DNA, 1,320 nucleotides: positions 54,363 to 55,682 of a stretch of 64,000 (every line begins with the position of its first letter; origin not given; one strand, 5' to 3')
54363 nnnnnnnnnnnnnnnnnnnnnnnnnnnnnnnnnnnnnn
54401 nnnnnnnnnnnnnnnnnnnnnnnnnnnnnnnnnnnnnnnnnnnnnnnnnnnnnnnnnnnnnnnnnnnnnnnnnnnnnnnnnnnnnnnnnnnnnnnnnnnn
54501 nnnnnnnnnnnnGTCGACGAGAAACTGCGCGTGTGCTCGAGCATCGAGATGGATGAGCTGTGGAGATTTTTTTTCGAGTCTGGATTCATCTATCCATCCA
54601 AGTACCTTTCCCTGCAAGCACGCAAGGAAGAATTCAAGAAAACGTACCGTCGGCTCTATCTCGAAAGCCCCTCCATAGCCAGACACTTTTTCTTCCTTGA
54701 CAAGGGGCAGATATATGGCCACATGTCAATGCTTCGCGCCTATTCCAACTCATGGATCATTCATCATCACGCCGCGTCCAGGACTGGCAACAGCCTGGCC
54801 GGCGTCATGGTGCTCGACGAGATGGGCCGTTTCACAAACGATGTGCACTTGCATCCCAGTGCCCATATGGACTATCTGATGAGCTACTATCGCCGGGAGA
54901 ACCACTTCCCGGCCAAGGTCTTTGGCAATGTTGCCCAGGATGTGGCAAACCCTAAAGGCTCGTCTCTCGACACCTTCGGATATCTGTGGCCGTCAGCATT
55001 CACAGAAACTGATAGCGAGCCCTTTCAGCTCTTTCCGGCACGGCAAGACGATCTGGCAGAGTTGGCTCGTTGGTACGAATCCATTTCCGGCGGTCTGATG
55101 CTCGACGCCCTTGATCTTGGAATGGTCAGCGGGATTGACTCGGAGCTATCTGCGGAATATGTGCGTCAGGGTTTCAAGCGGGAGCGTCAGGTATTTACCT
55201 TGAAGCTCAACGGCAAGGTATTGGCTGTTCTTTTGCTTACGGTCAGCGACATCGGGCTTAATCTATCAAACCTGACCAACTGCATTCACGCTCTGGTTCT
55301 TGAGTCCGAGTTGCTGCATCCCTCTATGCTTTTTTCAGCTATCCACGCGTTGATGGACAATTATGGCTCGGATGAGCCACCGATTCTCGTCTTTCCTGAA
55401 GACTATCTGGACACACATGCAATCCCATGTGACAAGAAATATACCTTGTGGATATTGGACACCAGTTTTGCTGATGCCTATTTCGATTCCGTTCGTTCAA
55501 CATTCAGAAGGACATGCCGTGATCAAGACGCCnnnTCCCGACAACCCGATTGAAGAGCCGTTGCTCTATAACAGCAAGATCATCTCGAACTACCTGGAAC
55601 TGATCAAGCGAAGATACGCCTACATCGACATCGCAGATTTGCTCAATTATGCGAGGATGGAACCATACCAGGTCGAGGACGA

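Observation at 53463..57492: Translationally overlapped PilZ receptor / GAF-HD-GYP phosphodiesterase pair, each carrying a large unassigned domain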

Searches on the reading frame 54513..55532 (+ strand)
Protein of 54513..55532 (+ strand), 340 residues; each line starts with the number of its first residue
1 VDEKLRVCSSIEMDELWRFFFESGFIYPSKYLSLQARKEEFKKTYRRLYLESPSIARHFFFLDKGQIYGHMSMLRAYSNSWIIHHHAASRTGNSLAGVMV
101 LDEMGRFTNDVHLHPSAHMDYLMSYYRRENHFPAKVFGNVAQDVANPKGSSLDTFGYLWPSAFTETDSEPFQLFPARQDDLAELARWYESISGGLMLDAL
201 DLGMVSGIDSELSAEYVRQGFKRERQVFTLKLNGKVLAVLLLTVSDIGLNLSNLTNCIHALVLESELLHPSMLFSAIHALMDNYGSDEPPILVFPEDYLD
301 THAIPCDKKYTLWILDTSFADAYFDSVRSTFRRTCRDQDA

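Call 12: search_solved_structures(query=A1, max_evalue=10, show_alignments=2)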
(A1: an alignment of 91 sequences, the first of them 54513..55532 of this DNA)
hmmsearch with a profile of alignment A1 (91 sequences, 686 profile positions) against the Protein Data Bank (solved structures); distinct sequences matched with E-value up to 10: 0.

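Call 15: find_related_loci(query=A1, collection=genome_contigs, flank=6000)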
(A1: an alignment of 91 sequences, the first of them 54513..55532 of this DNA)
Query A1 (340 aa) in genome_contigs; peptide patterns used: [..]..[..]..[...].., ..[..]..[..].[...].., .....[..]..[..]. (x = any residue, [..] = any of these).
599 stretches matched a pattern (row limit reached: there are more); 571 encode a relative of the query (tblastn E <= 1e-3); the best 80 are kept; 80 distinct loci.
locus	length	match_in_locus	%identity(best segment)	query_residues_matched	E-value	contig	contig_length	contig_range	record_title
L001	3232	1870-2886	73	1-339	0e+0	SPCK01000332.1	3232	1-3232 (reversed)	MAG: Spirochaetales bacterium isolate das_tool.maxbin2.98 k141_4262447, whole genome shotgun sequence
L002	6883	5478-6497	74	1-340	2e-176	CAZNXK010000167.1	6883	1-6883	MAG TPA_asm: uncultured Treponemataceae bacterium isolate SRP062349_co6_229 genome assembly, contig: NODE_9670_length_68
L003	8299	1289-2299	73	1-339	6e-174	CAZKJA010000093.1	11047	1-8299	MAG TPA_asm: uncultured Treponemataceae bacterium isolate SRP062349_co3_32 genome assembly, contig: NODE_2862_length_110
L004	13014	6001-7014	72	1-338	4e-171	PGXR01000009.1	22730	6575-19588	MAG: Spirochaetae bacterium HGW-Spirochaetae-7 08E140C01_z5_2013_Ig3399_v2_scaffold_1645, whole genome shotgun sequence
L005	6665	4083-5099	66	1-339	3e-163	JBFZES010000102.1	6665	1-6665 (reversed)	MAG: Spirochaetaceae bacterium isolate PPR_0594 k121_4650913, whole genome shotgun sequence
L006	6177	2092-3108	67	1-339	5e-158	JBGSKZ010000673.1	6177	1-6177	MAG: Treponematales bacterium isolate JTS-AC194 k141_3228751, whole genome shotgun sequence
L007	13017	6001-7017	63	1-339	3e-153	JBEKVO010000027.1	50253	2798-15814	MAG: Rectinemataceae bacterium isolate SPRUCE 606 SPRUCE_606_27, whole genome shotgun sequence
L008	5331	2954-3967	64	1-339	4e-153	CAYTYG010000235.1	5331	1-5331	MAG TPA_asm: uncultured Treponema sp. isolate SRP192927_co6_748 genome assembly, contig: NODE_43109_length_5331_cov_4.29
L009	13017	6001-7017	64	1-339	4e-150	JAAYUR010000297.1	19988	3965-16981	MAG: Treponema sp. isolate AS27yjCOA_177 4611_AS27, whole genome shotgun sequence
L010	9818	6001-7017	64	1-339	3e-150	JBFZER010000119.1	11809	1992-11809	MAG: Spirochaetota bacterium isolate PPR_0593 k121_4859437, whole genome shotgun sequence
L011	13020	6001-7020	60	1-340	9e-149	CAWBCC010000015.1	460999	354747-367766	MAG: uncultured bacterium isolate MFD04752.bin.1.3 genome assembly, contig: contig_4050, whole genome shotgun sequence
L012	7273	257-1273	63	1-339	3e-148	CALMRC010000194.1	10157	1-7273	MAG TPA_asm: uncultured Spirochaetes bacterium isolate SRR6284162_bin.1_CONCOCT_v1.1_MAG genome assembly, contig: ERZ795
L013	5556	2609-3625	63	1-339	2e-148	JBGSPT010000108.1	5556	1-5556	MAG: Treponematales bacterium isolate JTS-AC310 k141_1669629, whole genome shotgun sequence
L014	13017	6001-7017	60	1-339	3e-144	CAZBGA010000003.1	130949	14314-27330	MAG TPA_asm: uncultured Treponemataceae bacterium isolate binchicken_co3_301 genome assembly, contig: NODE_257_length_13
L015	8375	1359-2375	60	2-339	8e-142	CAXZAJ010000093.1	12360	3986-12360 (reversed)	MAG: uncultured bacterium isolate ERR13599002_concoct_79 genome assembly, contig: ERZ24875815.1048, whole genome shotgun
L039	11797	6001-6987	46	7-332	6e-102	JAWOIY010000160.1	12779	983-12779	MAG: Desulfobacterales bacterium isolate CWP6-1.bin.108 k191_355191, whole genome shotgun sequence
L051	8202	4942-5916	47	2-324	1e-98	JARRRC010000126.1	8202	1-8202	MAG: Desulfobacterales bacterium isolate Spart_218_MAG scaffold_9660, whole genome shotgun sequence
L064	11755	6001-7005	45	2-334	7e-97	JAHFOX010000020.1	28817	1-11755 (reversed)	MAG: Planctomycetota bacterium isolate nzgw513 NODE_408_length_28818_cov_7.033976, whole genome shotgun sequence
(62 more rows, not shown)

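Call 18: predict_structure(alignment_id=A1)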
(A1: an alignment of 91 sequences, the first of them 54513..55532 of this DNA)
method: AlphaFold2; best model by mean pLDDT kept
length: 340 residues; sequences in the alignment: 91
mean_pLDDT: 88.6   pTM: 0.89
mean pLDDT of the five models: 88.6, 88.2, 88.0, 87.4, 86.7
residues with pLDDT >= 90: 219; 70-90: 93; 50-70: 24; < 50: 4
segments of 3 or more residues with pLDDT < 50: 337-340
pLDDT, mean of each block of 10 residues (from residue 1): 80 91 80 85 92 94 91 93 88 84 91 91 94 93 96 94 71 95 95 93 76 95 94 96 80 82 96 93 78 96 94 96 91 57
secondary structure, 60 per line:
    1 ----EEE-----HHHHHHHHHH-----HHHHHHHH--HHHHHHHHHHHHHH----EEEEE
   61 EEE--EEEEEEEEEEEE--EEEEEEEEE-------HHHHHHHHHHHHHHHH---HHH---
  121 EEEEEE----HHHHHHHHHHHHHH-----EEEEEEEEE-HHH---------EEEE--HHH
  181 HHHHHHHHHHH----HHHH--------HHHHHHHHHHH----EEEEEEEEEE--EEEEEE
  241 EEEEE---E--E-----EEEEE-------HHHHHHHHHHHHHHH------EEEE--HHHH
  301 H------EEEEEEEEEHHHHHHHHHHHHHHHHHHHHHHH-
elements in order: E5-7 H13-22 H28-35 H38-51 E56-63 E66-77 E80-88 H96-111 E121-126 H131-144 E150-158 E172-175 H178-191 H196-199 H208-218 E223-232 E235-245 E258-262 H270-284 E291-294 H297-301 E308-316 H317-339

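Call 44: search_protein_representatives(protein=window:54513-55532:+)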
Query: 340 residues. Proteins with E-value up to 0.001 (for the whole library): 707; up to 1e-10: 490; up to 1e-30: 241. The best 150 are listed.
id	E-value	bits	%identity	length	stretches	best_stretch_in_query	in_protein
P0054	3.1e-128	444.4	59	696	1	2-334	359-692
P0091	6.2e-124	430.2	54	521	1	3-334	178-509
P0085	4.9e-113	394.4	53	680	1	2-334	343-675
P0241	1.3e-110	386.4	52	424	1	2-334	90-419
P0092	1.4e-104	366.6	52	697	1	1-337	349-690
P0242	3.0e-103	362.2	48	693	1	1-334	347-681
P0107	7.4e-99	347.8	50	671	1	1-334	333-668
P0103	5.9e-91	321.8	46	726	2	3-171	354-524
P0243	3.8e-90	319.1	44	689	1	2-338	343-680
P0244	1.5e-87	310.6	45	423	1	6-326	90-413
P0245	1.0e-86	307.9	45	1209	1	6-330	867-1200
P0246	1.2e-85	304.4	44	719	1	3-324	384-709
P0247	1.6e-85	304.0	47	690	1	4-327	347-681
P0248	8.0e-85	301.6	45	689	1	6-325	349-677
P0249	8.7e-84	298.2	42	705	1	6-330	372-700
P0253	1.8e-82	293.9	44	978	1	2-336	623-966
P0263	3.0e-80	286.6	42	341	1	13-336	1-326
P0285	1.0e-76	275.0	42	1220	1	6-330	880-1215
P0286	1.2e-76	274.7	40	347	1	9-334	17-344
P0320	4.5e-71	256.4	40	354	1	2-327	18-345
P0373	1.1e-62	228.9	40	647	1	8-298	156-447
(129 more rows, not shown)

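Call 45: search_protein_families(library=pfam, proteins=[P0245, P0285, P0253, P0263, P0286, P0320, P0373], max_evalue=0.01)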
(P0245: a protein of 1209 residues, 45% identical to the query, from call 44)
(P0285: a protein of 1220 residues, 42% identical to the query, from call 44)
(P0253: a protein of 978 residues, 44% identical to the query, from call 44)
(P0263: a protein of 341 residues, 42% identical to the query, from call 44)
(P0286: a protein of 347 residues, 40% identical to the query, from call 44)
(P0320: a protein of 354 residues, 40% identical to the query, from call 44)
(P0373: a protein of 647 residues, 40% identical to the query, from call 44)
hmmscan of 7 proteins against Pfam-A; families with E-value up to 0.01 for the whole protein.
P0245 (1209 aa): 4 families
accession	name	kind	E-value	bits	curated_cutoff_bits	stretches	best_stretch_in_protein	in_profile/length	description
PF00069.31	Pkinase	-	9.3e-19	68.3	31.7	1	263-426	43-199/263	Protein kinase domain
PF08378.17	NERD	-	8.4e-11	42.8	22.1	1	47-142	19-111/111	Nuclease-related domain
PF07714.23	PK_Tyr_Ser-Thr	-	3.6e-08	33.5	23.1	1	262-425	45-206/258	Protein tyrosine and serine/threonine kinase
PF01636.29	APH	-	0.0095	16.1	23.2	0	337-358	167-187/239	Phosphotransferase enzyme family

P0285 (1220 aa): 4 families
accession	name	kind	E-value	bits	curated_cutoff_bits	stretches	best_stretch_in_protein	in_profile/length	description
PF00069.31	Pkinase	-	1.6e-14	54.4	31.7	1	265-430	45-203/263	Protein kinase domain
PF07714.23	PK_Tyr_Ser-Thr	-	3.8e-09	36.7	23.1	1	263-428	46-209/258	Protein tyrosine and serine/threonine kinase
PF08378.17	NERD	-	7.2e-07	30.1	22.1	1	46-141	19-110/111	Nuclease-related domain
PF07238.19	PilZ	-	0.00037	21.2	22.5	1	762-871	2-100/102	PilZ domain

P0253 (978 aa): 0 families

P0263 (341 aa): 0 families

P0286 (347 aa): 0 families

P0320 (354 aa): 0 families

P0373 (647 aa): 1 family
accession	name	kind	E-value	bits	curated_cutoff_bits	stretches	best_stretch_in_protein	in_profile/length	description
PF05402.18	PqqD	-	6.7e-08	33.2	23.4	1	448-497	17-66/67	Coenzyme PQQ synthesis protein D (PqqD)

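Call 47: search_protein_families(library=pfam, proteins=[L039:8550-11483:-, L064:10129-11520:+, L051:1751-3358:-, L051:1245-1829:-], max_evalue=0.001)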
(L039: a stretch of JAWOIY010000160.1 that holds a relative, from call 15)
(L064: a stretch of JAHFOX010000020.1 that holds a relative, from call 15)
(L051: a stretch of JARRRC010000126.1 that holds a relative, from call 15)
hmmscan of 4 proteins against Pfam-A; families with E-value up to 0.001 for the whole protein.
L039:8550-11483:- (977 aa): 11 families
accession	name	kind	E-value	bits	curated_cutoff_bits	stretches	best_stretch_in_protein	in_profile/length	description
PF02518.31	HATPase_c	-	1.3e-23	84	26.4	1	717-837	2-109/111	Histidine kinase-, DNA gyrase B-, and HSP90-like ATPase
PF00072.30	Response_reg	-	9.6e-21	74.5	30.2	1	861-971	1-110/111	Response regulator receiver domain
PF00989.32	PAS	-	8.8e-16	58.4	22.6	1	466-580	2-113/113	PAS fold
PF01590.32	GAF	-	8.6e-15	55.9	22.4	1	305-449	3-131/133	GAF domain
PF13185.12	GAF_2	-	3e-12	47.3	28.6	1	304-449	4-133/136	GAF domain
PF13426.13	PAS_9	-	4.9e-12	46.5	27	1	476-582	3-103/103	PAS domain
PF00512.31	HisKA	-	6.5e-11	42.6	26.9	1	607-668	3-63/66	His Kinase A (phospho-acceptor) domain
PF08448.16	PAS_4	-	4.5e-08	33.7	23.1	1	473-585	3-110/110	PAS fold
PF13492.12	GAF_3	-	5.6e-07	30.5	27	1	305-448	3-124/129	GAF domain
PF08447.18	PAS_3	-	2.4e-05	24.9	25.6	1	489-576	3-88/89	PAS fold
PF13188.13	PAS_8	-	9.4e-05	22.6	21.8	1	466-510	2-46/65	PAS domain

L064:10129-11520:+ (463 aa): 3 families
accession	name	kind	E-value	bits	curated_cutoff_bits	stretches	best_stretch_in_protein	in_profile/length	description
PF03349.22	Toluene_X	-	5.3e-66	223.3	29.7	1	58-463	6-421/421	Outer membrane protein transport protein (OMPP1/FadL/TodX)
PF13505.12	OMP_b-brl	-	3.1e-06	27.9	28.7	0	173-266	70-157/175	Outer membrane protein beta-barrel domain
PF10677.15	DUF2490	-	6.4e-05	23.2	29.8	0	165-210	18-60/186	Protein of unknown function (DUF2490)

L051:1751-3358:- (535 aa): 1 family
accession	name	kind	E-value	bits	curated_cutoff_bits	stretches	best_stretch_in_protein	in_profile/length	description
PF01116.26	F_bP_aldolase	-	3.5e-26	92.8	25.5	1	152-399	12-245/277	Fructose-bisphosphate aldolase class-II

L051:1245-1829:- (194 aa): 2 families
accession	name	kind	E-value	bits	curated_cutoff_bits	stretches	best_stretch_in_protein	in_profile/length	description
PF00293.34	NUDIX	-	6.9e-20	71.9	21.1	1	67-186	4-132/134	NUDIX domain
PF14815.12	NUDIX_4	-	0.00023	21.4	35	1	70-122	2-52/113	NUDIX domain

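Call 73: fold_search(model_id=the predicted structure, library=pdb)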
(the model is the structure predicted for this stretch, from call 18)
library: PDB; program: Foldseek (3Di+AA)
matches with E <= 10: 765; with E <= 0.001: 182
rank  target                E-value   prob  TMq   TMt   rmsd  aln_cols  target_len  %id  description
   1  7wx7                  4.7e-10  1.00  0.43  0.49   8.2       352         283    8  complex of a legionella acetyltransferase VipF and COA/ACO (released 2023-02-22)
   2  6wqc                  6.0e-10  1.00  0.38  0.42   7.6       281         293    9  Crystal structure of VipF from Legionella hackeliae in complex with CoA (released 2021-11-10)
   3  7wx5                  1.9e-09  1.00  0.41  0.46   8.4       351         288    9  a Legionella acetyltransferase effector VipF (released 2023-02-22)
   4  6wqb                  2.6e-09  1.00  0.37  0.41   7.7       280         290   10  Crystal structure of VipF from Legionella hackeliae in complex with acetyl-CoA (released 2021-11-10)
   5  5kgh_A                4.3e-09  1.00  0.42  0.44   8.9       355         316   10  X-ray structure of a glucosamine N-Acetyltransferase from Clostridium acetobutylicum, mutant Y297F (released 2016-07-06)
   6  5kgh_B                8.0e-09  1.00  0.41  0.44   9.0       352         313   10  X-ray structure of a glucosamine N-Acetyltransferase from Clostridium acetobutylicum, mutant Y297F (released 2016-07-06)
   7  5kf1_B                1.4e-08  1.00  0.42  0.45   8.8       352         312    9  X-ray structure of a glucosamine N-Acetyltransferase from Clostridium acetobutylicum, apo form, pH 5 (released 2016-07-06)
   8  5kf1_A                1.5e-08  1.00  0.41  0.44   9.0       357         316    9  X-ray structure of a glucosamine N-Acetyltransferase from Clostridium acetobutylicum, apo form, pH 5 (released 2016-07-06)
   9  2wpw_A                1.6e-08  1.00  0.40  0.41   9.3       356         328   10  Tandem GNAT protein from the clavulanic acid biosynthesis pathway (without AcCoA) (released 2009-12-29)
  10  5kga_A                2.3e-08  1.00  0.43  0.45   8.5       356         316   10  X-ray structure of a glucosamine N-Acetyltransferase from Clostridium acetobutylicum, mutant D287N, in complex with N- (released 2016-07-06)
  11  2wpw_C                2.3e-08  1.00  0.37  0.38   8.7       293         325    9  Tandem GNAT protein from the clavulanic acid biosynthesis pathway (without AcCoA) (released 2009-12-29)
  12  2wpw_B                4.8e-08  1.00  0.39  0.41   9.1       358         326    9  Tandem GNAT protein from the clavulanic acid biosynthesis pathway (without AcCoA) (released 2009-12-29)
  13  5kf2                  5.8e-08  1.00  0.42  0.45   9.0       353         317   10  X-ray structure of a glucosamine N-Acetyltransferase from Clostridium acetobutylicum, apo form, pH 8 (released 2016-07-06)
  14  3iu2_B                7.4e-08  1.00  0.38  0.35   9.1       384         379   10  Crystal Structure of human type-I N-myristoyltransferase with bound myristoyl-CoA and inhibitor DDD90096 (released 2009-09-15)
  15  7owr_A                8.4e-08  1.00  0.39  0.35   8.8       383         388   10  HsNMT1 in complex with both MyrCoA and peptide GGKSFSKPR (released 2022-12-21)
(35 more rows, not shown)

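Call 76: find_encoding_contigs(protein=P0286, flank=5000, max_places=3)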
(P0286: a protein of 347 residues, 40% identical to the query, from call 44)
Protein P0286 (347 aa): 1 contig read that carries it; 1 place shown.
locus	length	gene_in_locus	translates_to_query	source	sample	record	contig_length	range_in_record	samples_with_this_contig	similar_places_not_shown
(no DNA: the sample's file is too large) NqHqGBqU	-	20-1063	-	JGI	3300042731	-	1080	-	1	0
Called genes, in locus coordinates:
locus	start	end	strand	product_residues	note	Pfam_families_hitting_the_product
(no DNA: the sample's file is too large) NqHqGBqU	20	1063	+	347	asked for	-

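Call 78: find_encoding_contigs(protein=P0373, flank=6000, max_places=3)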
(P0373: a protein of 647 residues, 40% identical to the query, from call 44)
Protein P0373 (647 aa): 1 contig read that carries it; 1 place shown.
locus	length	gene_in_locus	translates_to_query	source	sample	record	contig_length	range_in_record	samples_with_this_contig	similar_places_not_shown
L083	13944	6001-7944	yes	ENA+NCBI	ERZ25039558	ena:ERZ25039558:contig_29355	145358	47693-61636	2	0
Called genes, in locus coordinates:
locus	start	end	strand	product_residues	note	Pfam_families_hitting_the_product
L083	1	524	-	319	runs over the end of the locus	PF02653:BPD_transp_2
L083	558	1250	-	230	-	PF00005:ABC_tran, PF13175:AAA_15 (weak), PF13304:AAA_21 (faint)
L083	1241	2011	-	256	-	PF00005:ABC_tran, PF13304:AAA_21 (faint)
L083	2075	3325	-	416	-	PF13433:Peripla_BP_5, PF13458:Peripla_BP_6, PF01094:ANF_receptor (weak), PF13433:Peripla_BP_5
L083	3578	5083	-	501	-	PF00890:FAD_binding_2 (weak), PF01134:GIDA (weak), PF01266:DAO (faint), PF03486:HI0933_like (weak), PF07992:Pyr_redox_2 (weak), PF12831:FAD_oxidored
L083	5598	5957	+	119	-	-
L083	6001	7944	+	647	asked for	PF05402:PqqD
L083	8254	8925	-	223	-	PF00196:GerE, PF04545:Sigma70_r4 (weak), PF08281:Sigma70_r4_2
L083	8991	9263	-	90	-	PF00072:Response_reg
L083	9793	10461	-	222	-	PF04542:Sigma70_r2, PF04539:Sigma70_r3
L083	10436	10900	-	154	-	PF00140:Sigma70_r1_2 (weak)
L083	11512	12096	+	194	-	PF05402:PqqD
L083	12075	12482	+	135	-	PF05402:PqqD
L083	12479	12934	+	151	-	-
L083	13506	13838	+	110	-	PF00072:Response_reg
